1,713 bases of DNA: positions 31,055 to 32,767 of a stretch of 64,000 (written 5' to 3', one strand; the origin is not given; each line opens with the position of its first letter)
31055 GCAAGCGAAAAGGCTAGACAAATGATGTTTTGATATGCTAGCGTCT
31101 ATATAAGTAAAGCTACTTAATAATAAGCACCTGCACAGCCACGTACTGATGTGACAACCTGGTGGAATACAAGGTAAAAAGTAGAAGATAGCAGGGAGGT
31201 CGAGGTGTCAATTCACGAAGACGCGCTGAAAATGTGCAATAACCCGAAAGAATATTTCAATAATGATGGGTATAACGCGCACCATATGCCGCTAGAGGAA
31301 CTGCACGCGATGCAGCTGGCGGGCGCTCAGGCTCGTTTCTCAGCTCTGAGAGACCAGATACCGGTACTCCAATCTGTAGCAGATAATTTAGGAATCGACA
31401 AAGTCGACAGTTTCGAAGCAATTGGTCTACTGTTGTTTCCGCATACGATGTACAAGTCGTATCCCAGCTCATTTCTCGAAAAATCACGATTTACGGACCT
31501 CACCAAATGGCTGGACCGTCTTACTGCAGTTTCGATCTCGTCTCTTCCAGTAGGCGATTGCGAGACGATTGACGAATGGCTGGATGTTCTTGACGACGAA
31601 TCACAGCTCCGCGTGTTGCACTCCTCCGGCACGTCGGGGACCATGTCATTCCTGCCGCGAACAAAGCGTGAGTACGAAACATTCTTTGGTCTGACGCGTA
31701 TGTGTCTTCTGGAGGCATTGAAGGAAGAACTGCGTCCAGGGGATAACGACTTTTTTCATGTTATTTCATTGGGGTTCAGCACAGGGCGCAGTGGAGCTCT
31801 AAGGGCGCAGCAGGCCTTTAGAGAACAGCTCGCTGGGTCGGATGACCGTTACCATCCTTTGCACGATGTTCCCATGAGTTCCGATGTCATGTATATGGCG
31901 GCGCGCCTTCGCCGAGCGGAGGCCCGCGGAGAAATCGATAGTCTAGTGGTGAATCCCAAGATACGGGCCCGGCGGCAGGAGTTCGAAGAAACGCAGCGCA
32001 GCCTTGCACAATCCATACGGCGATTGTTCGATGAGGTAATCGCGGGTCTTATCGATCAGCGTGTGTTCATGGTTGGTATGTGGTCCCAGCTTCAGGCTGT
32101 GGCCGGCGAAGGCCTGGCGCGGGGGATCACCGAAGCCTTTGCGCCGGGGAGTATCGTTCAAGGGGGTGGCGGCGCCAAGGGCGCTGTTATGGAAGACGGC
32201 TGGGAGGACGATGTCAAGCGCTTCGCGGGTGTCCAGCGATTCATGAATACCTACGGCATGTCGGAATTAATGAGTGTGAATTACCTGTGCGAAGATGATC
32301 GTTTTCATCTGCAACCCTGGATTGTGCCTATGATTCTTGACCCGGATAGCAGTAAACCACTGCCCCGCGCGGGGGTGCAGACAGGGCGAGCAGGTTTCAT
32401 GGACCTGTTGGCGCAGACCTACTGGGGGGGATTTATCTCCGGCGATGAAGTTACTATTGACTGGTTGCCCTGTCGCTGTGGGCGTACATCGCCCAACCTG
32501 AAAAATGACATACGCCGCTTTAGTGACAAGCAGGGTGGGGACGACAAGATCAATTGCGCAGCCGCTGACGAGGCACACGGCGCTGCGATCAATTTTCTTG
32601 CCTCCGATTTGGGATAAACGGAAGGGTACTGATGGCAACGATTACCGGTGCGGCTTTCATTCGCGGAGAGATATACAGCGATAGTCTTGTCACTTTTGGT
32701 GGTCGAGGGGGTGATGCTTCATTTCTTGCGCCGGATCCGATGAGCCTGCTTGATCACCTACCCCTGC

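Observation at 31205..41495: Two tandem LuxE-like/LuxC-like pairs (fatty-acid-reductase components) with no luciferase or LuxD genes, inside a catabolic island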

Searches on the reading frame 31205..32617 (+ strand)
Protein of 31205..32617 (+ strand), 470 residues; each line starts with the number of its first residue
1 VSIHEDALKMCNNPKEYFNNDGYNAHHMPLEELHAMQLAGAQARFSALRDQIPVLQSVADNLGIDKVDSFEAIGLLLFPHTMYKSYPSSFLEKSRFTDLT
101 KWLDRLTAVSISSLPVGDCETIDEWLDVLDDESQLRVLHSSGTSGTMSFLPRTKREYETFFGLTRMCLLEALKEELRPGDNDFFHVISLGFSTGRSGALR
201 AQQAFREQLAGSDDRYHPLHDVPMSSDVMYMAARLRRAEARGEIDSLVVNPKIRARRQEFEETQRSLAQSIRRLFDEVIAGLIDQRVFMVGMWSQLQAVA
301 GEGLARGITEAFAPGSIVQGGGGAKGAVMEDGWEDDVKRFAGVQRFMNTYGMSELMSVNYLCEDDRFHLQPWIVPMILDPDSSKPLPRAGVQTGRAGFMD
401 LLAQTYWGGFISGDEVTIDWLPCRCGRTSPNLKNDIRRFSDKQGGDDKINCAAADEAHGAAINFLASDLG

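Call 3: search_protein_families(library=pfam, proteins=[window:31205-32617:+], max_evalue=0.01)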
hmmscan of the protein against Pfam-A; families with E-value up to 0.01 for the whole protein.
window:31205-32617:+ (470 aa): 1 family
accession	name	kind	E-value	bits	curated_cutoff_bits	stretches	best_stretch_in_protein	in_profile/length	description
PF04443.18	LuxE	-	0.003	16.9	24.9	0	344-432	278-368/391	Acyl-protein synthetase, LuxE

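Call 4: search_protein_families(library=ncbifam, proteins=[window:31205-32617:+], max_evalue=0.01)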
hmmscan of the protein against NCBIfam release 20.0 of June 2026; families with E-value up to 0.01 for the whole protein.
window:31205-32617:+ (470 aa): 1 family
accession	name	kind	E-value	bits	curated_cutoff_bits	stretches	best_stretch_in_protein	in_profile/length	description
NF052244.1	LCFA_lig_LuxE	equivalog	0.0035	16.4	550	0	343-418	257-329/367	long-chain-fatty-acid--protein ligase LuxE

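Call 9: search_solved_structures(query=window:31205-32617:+, max_evalue=10, show_alignments=2)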
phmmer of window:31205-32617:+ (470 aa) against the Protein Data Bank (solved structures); distinct sequences matched with E-value up to 10: 12.
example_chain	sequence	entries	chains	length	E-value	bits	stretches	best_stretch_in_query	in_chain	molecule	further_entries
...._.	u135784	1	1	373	0.032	16.4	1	344-418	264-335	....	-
4q3y_A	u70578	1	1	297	0.091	14.9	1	342-408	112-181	Phenylalanine-4-hydroxylase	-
4esm_A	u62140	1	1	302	0.11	14.5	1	342-408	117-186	Phenylalanine-4-hydroxylase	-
4q3z_A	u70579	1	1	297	0.12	14.4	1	342-408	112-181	Phenylalanine-4-hydroxylase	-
4q3w_A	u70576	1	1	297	0.17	14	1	342-408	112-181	Phenylalanine-4-hydroxylase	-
4q3x_A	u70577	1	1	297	0.17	14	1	342-408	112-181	Phenylalanine-4-hydroxylase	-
1ltu_A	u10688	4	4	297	0.23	13.5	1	342-408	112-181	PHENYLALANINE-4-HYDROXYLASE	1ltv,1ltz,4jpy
4jpx_A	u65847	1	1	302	0.24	13.5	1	342-408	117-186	Phenylalanine-4-hydroxylase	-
3tk2_A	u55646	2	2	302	0.24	13.5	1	342-408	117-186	Phenylalanine-4-hydroxylase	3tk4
4etl_A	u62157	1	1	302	0.24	13.5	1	342-408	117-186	Phenylalanine-4-hydroxylase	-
3tcy_A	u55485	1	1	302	0.24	13.5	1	342-408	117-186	Phenylalanine-4-hydroxylase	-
6gwc_C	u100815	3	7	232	0.31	13.1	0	232-282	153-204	iE5 ALPHAREP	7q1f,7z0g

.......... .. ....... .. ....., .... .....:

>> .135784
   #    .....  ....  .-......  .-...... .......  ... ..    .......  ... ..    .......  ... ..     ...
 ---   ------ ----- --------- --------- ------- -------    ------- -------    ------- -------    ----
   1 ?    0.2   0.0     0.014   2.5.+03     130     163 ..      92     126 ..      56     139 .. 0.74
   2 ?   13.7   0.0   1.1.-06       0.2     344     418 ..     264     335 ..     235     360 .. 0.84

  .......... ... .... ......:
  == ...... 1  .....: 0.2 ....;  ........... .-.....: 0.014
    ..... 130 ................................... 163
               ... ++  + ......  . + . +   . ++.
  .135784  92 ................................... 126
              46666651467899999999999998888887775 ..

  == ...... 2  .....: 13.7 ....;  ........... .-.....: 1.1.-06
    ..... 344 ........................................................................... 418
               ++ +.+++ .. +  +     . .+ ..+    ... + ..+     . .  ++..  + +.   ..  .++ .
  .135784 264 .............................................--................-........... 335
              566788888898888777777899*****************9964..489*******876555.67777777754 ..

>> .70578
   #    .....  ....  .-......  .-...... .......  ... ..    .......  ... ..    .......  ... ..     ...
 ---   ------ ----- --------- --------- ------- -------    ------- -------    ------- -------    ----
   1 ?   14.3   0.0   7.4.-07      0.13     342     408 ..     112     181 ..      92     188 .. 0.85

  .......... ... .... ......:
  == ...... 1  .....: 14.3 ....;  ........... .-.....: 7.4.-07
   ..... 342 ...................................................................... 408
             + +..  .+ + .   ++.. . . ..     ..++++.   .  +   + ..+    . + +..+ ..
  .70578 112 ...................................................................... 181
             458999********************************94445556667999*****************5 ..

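Call 11: find_homologous_proteins(query=window:31205-32617:+, max_evalue=0.001)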
Query window:31205-32617:+ (470 aa): 848 proteins with E <= 0.001 among 8000 candidates; the best 120 are listed.
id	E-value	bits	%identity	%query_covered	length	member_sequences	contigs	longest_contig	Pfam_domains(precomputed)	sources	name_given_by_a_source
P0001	0.0e+0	1082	100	100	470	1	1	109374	-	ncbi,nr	ncbi:MAG: hypothetical protein OXC05_05135 [Halieaceae bacterium]|nr:hypothetical protein [Halieacea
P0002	8.7e-233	791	71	100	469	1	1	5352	-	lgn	-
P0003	4.9e-224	763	69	99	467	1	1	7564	-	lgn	-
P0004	4.6e-170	585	55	98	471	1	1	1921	-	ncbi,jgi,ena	jgi:hypothetical protein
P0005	6.7e-166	571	53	97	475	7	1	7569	-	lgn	-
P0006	5.9e-162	558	53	97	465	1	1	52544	-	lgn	-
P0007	2.6e-161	556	52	100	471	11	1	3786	-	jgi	jgi:hypothetical protein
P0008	1.1e-156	540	52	100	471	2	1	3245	-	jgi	jgi:hypothetical protein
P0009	1.8e-155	536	51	98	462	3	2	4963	-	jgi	jgi:hypothetical protein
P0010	1.1e-152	527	49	98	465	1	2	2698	-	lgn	-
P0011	1.8e-150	520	49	99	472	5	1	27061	-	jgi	jgi:hypothetical protein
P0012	9.2e-150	518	49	99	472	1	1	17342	-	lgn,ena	-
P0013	2.5e-147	510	50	99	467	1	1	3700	-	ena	-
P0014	3.1e-147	509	49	99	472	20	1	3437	-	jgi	jgi:hypothetical protein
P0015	4.4e-147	509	48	99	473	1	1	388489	-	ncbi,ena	-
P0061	3.9e-140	486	49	99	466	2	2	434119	-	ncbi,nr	ncbi:MAG: hypothetical protein R3E09_06290 [Novosphingobium sp.]|nr:hypothetical protein [Novosphing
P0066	7.5e-140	485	46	100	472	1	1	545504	-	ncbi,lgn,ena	-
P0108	2.0e-137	477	47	100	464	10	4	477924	-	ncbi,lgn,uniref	ncbi:hypothetical protein ACWEU6_05725 [Streptosporangium sandarakinum]|uniref:hypothetical protein 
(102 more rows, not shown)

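Call 13: find_encoding_contigs(protein=P0001, flank=10000, max_places=3)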
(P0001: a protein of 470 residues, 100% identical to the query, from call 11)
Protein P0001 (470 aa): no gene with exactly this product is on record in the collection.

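Call 14: find_encoding_contigs(protein=P0061, flank=10000, max_places=3)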
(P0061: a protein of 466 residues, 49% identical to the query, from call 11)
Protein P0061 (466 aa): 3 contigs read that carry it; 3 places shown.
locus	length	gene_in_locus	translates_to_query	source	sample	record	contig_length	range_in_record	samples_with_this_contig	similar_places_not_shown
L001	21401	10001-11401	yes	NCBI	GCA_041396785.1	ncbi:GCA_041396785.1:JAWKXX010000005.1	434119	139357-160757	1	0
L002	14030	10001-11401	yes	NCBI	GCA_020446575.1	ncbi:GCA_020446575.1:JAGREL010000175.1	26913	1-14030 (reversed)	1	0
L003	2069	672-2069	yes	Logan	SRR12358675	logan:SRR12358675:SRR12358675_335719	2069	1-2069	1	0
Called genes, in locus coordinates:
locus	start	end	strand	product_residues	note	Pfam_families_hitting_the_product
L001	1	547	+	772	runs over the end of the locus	PF07660:STN (weak), PF07715:Plug, PF00593:TonB_dep_Rec_b-barrel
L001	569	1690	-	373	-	-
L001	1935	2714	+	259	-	PF00561:Abhydrolase_1, PF12146:Hydrolase_4 (faint), PF12697:Abhydrolase_6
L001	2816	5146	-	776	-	PF01315:Ald_Xan_dh_C, PF02738:MoCoBD_1, PF20256:MoCoBD_2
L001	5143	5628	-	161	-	PF13085:Fer2_3 (weak), PF00111:Fer2, PF01799:Fer2_2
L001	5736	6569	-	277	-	PF01261:AP_endonuc_2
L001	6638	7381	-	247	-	PF00440:TetR_N (weak)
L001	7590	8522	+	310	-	PF02668:TauD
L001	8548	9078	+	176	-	PF13577:SnoaL_4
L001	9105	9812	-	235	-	PF00440:TetR_N, PF14246:TetR_C_7 (weak)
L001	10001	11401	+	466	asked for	-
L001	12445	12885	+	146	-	PF05893:LuxC (weak)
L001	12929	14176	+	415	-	PF00067:p450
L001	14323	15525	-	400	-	PF00067:p450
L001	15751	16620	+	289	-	PF08450:SGL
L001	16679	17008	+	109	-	PF02627:CMD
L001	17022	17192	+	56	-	PF00550:PP-binding (weak)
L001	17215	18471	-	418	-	PF02771:Acyl-CoA_dh_N, PF02770:Acyl-CoA_dh_M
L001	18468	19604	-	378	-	PF02771:Acyl-CoA_dh_N (weak), PF00441:Acyl-CoA_dh_1, PF08028:Acyl-CoA_dh_2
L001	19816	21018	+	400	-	PF04909:Amidohydro_2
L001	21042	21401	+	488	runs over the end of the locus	PF00501:AMP-binding, PF13193:AMP-binding_C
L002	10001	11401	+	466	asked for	-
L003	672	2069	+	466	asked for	?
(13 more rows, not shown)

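Call 15: find_encoding_contigs(protein=P0108, flank=10000, max_places=3)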
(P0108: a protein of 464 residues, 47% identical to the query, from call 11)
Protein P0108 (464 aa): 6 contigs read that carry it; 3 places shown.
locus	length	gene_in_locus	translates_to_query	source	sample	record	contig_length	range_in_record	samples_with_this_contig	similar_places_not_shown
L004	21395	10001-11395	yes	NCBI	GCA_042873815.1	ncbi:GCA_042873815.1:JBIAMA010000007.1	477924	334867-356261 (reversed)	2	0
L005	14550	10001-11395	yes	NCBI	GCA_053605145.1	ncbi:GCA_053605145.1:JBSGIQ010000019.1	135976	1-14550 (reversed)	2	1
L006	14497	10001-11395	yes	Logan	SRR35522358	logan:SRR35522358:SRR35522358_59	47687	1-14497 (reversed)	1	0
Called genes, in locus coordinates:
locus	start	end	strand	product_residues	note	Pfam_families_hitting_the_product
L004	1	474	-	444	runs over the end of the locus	PF01757:Acyl_transf_3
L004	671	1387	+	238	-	PF02566:OsmC (weak)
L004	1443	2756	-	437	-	PF00069:Pkinase, PF01636:APH (faint), PF07714:PK_Tyr_Ser-Thr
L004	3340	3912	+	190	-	PF13833:EF-hand_8 (faint), PF00036:EF-hand_1 (faint), PF13405:EF-hand_6 (faint), PF13202:EF-hand_5 (faint), PF13499:EF-hand_7 (weak)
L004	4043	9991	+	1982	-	PF00109:ketoacyl-synt, PF02801:Ketoacyl-synt_C, PF16197:KAsynt_C_assoc, PF22621:CurL-like_PKS_C, PF00698:Acyl_transf_1, PF21089:PKS_DH_N, PF08659:KR, PF00106:adh_short, +2 more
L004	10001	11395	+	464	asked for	-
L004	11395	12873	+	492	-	PF05893:LuxC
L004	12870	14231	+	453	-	PF00067:p450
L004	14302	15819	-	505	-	PF00370:FGGY_N, PF02782:FGGY_C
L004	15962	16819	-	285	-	PF00230:MIP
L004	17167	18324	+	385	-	PF00067:p450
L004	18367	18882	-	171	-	PF13563:2_5_RNA_ligase2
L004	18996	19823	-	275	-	PF00657:Lipase_GDSL, PF13472:Lipase_GDSL_2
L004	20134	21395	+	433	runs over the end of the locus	-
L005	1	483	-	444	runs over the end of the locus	PF01757:Acyl_transf_3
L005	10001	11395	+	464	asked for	-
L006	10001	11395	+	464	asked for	-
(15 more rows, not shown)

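Call 17: find_encoding_contigs(protein=P0015, flank=10000, max_places=2)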
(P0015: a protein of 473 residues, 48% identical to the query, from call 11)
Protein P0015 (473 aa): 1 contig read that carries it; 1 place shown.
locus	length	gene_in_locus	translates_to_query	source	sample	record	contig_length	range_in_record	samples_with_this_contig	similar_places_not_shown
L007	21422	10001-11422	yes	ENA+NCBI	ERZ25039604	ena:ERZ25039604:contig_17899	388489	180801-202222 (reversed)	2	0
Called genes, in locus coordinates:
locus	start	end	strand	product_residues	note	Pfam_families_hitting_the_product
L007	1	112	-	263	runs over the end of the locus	PF00005:ABC_tran, PF13304:AAA_21 (weak)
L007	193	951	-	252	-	PF23441:SDR (weak), PF00106:adh_short, PF08659:KR, PF13561:adh_short_C2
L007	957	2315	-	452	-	PF07992:Pyr_redox_2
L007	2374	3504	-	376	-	-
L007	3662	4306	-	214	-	PF01810:LysE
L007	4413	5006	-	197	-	-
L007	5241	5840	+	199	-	PF00440:TetR_N, PF17932:TetR_C_24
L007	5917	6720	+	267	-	PF13489:Methyltransf_23, PF13847:Methyltransf_31, PF08241:Methyltransf_11, PF08242:Methyltransf_12, PF13649:Methyltransf_25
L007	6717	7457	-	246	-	PF00106:adh_short, PF01370:Epimerase (weak), PF08659:KR, PF13561:adh_short_C2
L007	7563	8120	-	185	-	PF00440:TetR_N, PF17932:TetR_C_24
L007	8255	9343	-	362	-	PF00296:Bac_luciferase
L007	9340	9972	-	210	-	PF00440:TetR_N, PF02909:TetR_C_1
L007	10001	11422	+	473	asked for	-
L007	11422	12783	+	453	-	PF05893:LuxC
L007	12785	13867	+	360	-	PF01636:APH, PF02958:EcKL, PF07914:DUF1679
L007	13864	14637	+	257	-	PF00106:adh_short, PF08659:KR, PF01370:Epimerase (weak), PF13460:NAD_binding_10, PF13561:adh_short_C2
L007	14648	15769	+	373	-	PF00296:Bac_luciferase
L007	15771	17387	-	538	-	PF27448:Rph_4th, PF00391:PEP-utilizers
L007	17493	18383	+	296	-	PF23213: (weak)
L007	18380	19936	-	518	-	PF00501:AMP-binding, PF13193:AMP-binding_C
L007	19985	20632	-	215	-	PF13350:Y_phosphatase3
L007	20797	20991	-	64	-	PF13459:Fer4_15, PF13370:Fer4_13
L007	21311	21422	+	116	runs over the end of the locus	-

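Call 18: find_encoding_contigs(protein=P0066, flank=10000, max_places=2)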
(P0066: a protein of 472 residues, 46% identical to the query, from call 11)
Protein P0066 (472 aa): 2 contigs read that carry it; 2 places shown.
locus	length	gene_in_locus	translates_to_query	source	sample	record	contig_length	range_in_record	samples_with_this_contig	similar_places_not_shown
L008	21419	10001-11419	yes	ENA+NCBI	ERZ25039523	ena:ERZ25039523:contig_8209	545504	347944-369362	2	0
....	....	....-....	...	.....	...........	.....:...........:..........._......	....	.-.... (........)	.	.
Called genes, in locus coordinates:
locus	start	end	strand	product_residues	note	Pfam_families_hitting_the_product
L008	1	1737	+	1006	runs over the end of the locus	PF25873:WHD_MalT, PF03704:BTAD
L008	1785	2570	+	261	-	-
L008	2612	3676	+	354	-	PF23212:DUF7064 (weak)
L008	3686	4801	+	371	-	PF01636:APH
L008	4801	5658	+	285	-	-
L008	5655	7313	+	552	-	PF01946:Thi4 (faint), PF00890:FAD_binding_2 (faint), PF01134:GIDA (faint), PF01266:DAO (faint), PF01593:Amino_oxidase, PF12831:FAD_oxidored (weak), PF13450:NAD_binding_8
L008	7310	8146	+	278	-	PF00005:ABC_tran, PF13304:AAA_21 (weak)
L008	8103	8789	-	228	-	PF00440:TetR_N, PF02909:TetR_C_1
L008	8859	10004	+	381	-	PF00296:Bac_luciferase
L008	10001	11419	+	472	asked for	-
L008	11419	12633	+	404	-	PF05893:LuxC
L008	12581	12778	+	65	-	-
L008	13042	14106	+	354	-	PF01636:APH, PF02958:EcKL, PF07914:DUF1679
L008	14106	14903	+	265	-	PF00106:adh_short, PF01370:Epimerase, PF08659:KR, PF13460:NAD_binding_10 (weak), PF13561:adh_short_C2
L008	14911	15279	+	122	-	-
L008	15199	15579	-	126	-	PF18478:PIN_10 (weak), PF18480:DUF5615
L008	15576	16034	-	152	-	-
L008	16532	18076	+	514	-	PF00324:AA_permease, PF13520:AA_permease_2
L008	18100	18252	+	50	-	-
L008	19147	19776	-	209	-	PF13468:Glyoxalase_3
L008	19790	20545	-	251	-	PF03807:F420_oxidored, PF14748:P5CR_dimer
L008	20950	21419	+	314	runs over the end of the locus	PF02737:3HCDH_N, PF00725:3HCDH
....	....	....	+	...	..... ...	-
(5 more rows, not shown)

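Call 19: find_encoding_contigs(protein=P0006, flank=10000, max_places=2)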
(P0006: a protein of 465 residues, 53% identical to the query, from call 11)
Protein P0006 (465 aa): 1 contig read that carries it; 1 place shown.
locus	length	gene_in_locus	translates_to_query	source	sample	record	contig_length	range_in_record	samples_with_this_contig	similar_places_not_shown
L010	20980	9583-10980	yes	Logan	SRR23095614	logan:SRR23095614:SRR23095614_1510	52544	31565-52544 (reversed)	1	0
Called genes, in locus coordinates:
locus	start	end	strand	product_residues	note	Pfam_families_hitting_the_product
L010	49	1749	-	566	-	PF00890:FAD_binding_2, PF01266:DAO, PF12831:FAD_oxidored (weak)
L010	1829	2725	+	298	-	PF22622:MFE-2_hydrat-2_N, PF13452:FAS1_DH_region (faint), PF01575:MaoC_dehydratas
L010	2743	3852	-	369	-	-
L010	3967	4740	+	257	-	PF01975:SurE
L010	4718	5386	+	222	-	PF00440:TetR_N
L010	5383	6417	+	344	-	PF01636:APH, PF06293:Kdo (weak)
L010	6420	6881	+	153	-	-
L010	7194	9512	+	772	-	PF07715:Plug, PF00593:TonB_dep_Rec_b-barrel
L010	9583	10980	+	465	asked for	-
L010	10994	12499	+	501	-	PF05893:LuxC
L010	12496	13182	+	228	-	PF00440:TetR_N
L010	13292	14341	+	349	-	PF08240:ADH_N, PF00107:ADH_zinc_N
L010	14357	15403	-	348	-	PF16884:ADH_N_2, PF00107:ADH_zinc_N, PF13602:ADH_zinc_N_2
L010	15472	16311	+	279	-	PF00106:adh_short, PF08659:KR (weak), PF23441:SDR, PF13561:adh_short_C2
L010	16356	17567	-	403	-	PF13336:AcetylCoA_hyd_C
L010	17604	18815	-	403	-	PF02771:Acyl-CoA_dh_N, PF02770:Acyl-CoA_dh_M, PF00441:Acyl-CoA_dh_1, PF08028:Acyl-CoA_dh_2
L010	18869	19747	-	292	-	PF02129:Peptidase_S15, PF00561:Abhydrolase_1, PF12146:Hydrolase_4, PF12697:Abhydrolase_6, PF00326:Peptidase_S9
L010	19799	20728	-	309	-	PF05853:BKACE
